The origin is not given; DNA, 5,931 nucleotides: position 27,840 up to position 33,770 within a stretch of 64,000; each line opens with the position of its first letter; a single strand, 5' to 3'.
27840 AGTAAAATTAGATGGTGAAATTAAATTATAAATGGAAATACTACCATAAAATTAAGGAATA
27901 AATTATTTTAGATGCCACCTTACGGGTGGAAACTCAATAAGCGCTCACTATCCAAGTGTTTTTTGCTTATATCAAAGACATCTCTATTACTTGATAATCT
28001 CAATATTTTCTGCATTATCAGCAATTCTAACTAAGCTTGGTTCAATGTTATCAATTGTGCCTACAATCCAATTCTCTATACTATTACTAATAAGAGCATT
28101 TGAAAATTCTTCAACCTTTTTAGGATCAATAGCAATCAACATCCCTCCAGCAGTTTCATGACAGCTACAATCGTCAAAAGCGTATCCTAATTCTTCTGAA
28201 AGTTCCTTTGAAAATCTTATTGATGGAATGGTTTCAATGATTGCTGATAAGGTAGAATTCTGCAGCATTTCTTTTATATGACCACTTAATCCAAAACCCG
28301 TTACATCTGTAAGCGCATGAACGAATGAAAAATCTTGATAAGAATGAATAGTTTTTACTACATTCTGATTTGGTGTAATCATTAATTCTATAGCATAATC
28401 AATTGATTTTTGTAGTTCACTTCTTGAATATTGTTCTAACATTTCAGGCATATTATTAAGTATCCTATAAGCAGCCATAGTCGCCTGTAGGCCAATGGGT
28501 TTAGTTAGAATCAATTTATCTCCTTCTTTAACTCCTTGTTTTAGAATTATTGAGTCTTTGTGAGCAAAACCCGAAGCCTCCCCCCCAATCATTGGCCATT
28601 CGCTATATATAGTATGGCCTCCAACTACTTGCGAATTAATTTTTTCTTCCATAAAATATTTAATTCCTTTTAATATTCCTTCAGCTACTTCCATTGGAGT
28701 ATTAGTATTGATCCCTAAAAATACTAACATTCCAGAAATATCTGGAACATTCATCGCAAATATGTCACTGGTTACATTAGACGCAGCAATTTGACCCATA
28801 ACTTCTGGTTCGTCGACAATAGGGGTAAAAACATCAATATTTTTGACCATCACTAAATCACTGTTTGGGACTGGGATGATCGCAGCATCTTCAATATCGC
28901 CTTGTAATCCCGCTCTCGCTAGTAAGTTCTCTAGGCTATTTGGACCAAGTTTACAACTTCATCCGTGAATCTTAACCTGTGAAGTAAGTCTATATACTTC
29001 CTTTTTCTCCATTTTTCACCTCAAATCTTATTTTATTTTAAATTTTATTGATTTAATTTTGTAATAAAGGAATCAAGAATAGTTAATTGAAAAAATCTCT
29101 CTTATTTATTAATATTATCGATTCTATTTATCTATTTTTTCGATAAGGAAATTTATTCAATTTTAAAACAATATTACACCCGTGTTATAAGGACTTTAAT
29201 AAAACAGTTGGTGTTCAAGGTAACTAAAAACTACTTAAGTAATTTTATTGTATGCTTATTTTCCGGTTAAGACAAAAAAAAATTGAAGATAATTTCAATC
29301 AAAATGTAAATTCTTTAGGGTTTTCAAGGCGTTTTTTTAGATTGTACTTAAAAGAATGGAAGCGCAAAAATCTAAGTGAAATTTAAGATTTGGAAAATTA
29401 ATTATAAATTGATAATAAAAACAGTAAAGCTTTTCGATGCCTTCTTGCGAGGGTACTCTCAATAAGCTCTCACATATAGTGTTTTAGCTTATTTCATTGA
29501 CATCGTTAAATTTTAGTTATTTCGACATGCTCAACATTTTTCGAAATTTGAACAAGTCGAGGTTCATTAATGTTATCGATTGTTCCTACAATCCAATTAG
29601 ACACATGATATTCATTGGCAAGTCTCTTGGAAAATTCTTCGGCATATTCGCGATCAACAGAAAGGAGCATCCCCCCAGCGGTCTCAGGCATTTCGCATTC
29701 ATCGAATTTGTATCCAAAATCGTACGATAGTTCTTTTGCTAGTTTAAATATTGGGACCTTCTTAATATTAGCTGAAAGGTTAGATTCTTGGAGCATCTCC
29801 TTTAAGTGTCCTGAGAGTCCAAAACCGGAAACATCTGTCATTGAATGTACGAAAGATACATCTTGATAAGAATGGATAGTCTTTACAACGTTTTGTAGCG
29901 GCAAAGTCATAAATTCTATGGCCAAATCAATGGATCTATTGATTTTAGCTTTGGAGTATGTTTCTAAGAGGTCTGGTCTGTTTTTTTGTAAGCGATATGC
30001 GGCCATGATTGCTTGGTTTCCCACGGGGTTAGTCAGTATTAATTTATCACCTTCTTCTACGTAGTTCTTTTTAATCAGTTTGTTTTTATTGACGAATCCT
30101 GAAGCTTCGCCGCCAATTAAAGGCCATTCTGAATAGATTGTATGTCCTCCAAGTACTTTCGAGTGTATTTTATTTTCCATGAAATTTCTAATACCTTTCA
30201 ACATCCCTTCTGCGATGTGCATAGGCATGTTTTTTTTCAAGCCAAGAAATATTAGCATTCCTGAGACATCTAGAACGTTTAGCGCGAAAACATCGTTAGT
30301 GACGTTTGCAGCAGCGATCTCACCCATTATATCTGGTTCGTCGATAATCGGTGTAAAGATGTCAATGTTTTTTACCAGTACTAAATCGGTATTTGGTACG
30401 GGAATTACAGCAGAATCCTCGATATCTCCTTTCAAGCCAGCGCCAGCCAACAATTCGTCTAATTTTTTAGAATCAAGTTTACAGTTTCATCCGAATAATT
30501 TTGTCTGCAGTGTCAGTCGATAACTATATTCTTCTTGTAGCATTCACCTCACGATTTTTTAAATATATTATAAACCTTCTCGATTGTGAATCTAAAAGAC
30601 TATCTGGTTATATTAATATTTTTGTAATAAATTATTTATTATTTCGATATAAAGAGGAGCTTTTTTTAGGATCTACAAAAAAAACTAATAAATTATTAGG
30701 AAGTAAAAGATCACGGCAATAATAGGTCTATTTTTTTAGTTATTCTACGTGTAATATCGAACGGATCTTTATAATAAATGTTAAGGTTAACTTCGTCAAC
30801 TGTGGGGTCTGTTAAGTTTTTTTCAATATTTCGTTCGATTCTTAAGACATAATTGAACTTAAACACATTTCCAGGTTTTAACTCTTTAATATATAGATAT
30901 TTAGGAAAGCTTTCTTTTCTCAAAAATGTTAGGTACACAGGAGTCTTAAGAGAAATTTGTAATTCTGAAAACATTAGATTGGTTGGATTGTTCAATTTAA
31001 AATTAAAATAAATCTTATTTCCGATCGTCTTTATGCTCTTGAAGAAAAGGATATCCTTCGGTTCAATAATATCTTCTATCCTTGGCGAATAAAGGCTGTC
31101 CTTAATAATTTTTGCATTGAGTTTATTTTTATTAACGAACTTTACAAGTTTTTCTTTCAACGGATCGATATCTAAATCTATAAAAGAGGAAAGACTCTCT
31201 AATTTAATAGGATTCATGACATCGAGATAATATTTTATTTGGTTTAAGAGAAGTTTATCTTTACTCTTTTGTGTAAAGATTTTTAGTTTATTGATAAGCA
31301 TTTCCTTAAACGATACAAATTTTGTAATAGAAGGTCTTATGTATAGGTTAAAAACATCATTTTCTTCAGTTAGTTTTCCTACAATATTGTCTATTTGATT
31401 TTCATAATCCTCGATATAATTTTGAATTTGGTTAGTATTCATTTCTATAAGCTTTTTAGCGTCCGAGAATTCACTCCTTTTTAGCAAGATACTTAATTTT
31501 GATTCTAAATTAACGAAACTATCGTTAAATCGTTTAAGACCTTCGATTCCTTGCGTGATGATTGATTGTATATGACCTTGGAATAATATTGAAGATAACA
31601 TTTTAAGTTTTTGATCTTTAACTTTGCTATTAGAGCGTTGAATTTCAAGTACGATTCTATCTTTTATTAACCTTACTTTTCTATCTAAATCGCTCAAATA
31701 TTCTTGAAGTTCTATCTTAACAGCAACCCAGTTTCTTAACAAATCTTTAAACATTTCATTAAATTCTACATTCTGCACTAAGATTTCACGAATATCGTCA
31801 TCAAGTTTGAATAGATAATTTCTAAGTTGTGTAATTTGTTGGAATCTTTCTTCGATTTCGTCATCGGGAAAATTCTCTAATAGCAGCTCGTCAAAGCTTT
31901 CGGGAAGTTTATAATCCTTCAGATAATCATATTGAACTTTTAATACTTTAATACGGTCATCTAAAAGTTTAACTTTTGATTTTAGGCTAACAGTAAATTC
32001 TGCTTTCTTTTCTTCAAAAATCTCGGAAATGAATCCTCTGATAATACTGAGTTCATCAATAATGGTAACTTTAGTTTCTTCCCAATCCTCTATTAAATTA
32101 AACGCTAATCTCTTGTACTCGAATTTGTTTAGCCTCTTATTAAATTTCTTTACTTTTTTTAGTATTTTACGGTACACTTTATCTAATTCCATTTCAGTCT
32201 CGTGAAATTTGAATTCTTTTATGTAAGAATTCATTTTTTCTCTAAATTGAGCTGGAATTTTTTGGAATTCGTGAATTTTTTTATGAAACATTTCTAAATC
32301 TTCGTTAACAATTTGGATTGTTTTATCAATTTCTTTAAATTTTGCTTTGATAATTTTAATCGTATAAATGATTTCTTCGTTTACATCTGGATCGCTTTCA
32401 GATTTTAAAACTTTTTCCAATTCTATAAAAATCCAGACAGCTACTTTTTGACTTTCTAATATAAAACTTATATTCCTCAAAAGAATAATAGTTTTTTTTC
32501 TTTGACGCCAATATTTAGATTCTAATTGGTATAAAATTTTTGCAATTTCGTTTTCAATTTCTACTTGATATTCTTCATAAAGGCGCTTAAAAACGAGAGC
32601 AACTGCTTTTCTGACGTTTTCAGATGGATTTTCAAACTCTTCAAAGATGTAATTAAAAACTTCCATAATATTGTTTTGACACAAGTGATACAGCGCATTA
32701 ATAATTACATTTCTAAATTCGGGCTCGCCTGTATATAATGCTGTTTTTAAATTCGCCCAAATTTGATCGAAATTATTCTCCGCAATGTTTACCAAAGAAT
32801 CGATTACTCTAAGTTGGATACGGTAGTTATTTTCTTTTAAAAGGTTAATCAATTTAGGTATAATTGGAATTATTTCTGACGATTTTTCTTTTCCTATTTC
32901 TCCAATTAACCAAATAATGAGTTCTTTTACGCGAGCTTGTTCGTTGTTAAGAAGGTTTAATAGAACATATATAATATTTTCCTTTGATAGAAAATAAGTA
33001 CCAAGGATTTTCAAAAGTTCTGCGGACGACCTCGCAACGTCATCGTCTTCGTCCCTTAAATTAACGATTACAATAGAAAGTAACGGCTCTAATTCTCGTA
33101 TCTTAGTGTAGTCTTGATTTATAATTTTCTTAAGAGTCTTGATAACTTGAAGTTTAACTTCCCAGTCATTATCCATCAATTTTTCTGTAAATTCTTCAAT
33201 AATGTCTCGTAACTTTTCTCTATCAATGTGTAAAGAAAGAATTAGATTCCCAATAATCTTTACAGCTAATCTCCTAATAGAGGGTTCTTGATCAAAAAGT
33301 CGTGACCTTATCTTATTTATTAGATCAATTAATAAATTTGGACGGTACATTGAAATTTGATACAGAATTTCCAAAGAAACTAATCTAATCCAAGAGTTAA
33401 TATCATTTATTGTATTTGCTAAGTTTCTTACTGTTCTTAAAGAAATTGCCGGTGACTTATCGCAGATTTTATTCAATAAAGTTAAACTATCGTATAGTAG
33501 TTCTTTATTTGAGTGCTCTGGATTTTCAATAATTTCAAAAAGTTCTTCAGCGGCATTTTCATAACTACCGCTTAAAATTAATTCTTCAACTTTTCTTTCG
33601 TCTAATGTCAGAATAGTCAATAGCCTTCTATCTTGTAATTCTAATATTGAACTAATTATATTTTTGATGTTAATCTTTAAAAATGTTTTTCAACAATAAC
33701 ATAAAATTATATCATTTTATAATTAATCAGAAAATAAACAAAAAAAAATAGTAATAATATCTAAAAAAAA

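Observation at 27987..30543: Tandem selenophosphate synthetase paralogs, both with Sec (UGA) at the catalytic position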

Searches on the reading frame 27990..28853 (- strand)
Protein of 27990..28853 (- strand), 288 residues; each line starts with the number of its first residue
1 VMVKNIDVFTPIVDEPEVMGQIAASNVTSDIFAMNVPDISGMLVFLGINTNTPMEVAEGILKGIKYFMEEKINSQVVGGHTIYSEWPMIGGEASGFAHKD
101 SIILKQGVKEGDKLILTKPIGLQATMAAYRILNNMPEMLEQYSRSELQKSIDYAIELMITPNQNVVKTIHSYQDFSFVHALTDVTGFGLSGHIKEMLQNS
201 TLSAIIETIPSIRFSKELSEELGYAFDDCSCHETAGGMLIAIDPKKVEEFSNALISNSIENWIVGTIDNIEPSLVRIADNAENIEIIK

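Call 40: search_protein_representatives(protein=window:27990-28853:-)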
Query: 288 residues. Proteins with E-value up to 0.001 (for the whole library): 3307; up to 1e-10: 1316; up to 1e-30: 27. The best 150 are listed.
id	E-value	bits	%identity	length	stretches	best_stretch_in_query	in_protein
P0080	6.6e-143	491.3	74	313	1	2-288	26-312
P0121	3.2e-76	272.7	64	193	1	98-288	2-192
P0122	5.9e-66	239.0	44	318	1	2-282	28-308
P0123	1.8e-62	227.6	46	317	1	2-268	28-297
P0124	1.5e-60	221.3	40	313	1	2-285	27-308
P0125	2.0e-54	201.2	41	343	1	2-270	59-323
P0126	1.4e-52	195.1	40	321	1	2-257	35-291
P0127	3.8e-51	190.5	38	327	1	2-284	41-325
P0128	6.6e-50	186.4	37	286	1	10-277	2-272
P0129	1.8e-47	178.5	36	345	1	2-280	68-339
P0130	6.8e-46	173.3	38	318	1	2-269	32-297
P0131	1.7e-44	168.7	41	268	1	34-269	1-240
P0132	8.9e-44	166.3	37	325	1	3-268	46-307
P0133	3.1e-42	161.3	37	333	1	2-269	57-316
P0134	3.0e-39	151.5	34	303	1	2-269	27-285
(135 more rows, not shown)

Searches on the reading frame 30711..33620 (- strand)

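Call 24: search_protein_families(library=pfam, proteins=[window:30711-33620:-], max_evalue=0.01)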
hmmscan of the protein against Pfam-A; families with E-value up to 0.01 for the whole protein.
window:30711-33620:- (969 aa): 9 families
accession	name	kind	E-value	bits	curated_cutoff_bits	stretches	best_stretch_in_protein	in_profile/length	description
PF02985.28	HEAT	-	1.2e-17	62.8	23.5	0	141-167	2-28/31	HEAT repeat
PF13646.12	HEAT_2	-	1.7e-13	51.1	27.7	2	104-201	4-84/88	HEAT repeats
PF13513.12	HEAT_EZ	-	6.1e-08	33.5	27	0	215-242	28-55/55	HEAT-like repeat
PF12717.13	Cnd1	-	1.3e-06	29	26.4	1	93-177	15-96/162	non-SMC mitotic condensation complex subunit 1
PF25786.1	HEAT_GCN1_C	-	3.4e-05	24.3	27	1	91-177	19-105/151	GCN1-like, C-terminal HEAT repeats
PF24573.1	HEAT_DAAF5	-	0.00023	21.3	31.9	1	136-292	21-184/194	Dynein axonemal assembly factor 5, HEAT-repeat domain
PF00514.29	Arm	-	0.002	18.5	20.6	0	253-280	13-40/41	Armadillo/beta-catenin-like repeat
PF21581.3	SCD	-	0.0042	17.8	27.5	0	110-170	2-61/75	Stromalin conservative domain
PF24714.1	TOR1L1_N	-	0.005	16.6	43.3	0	119-170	191-242/281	TORTIFOLIA1 N-terminal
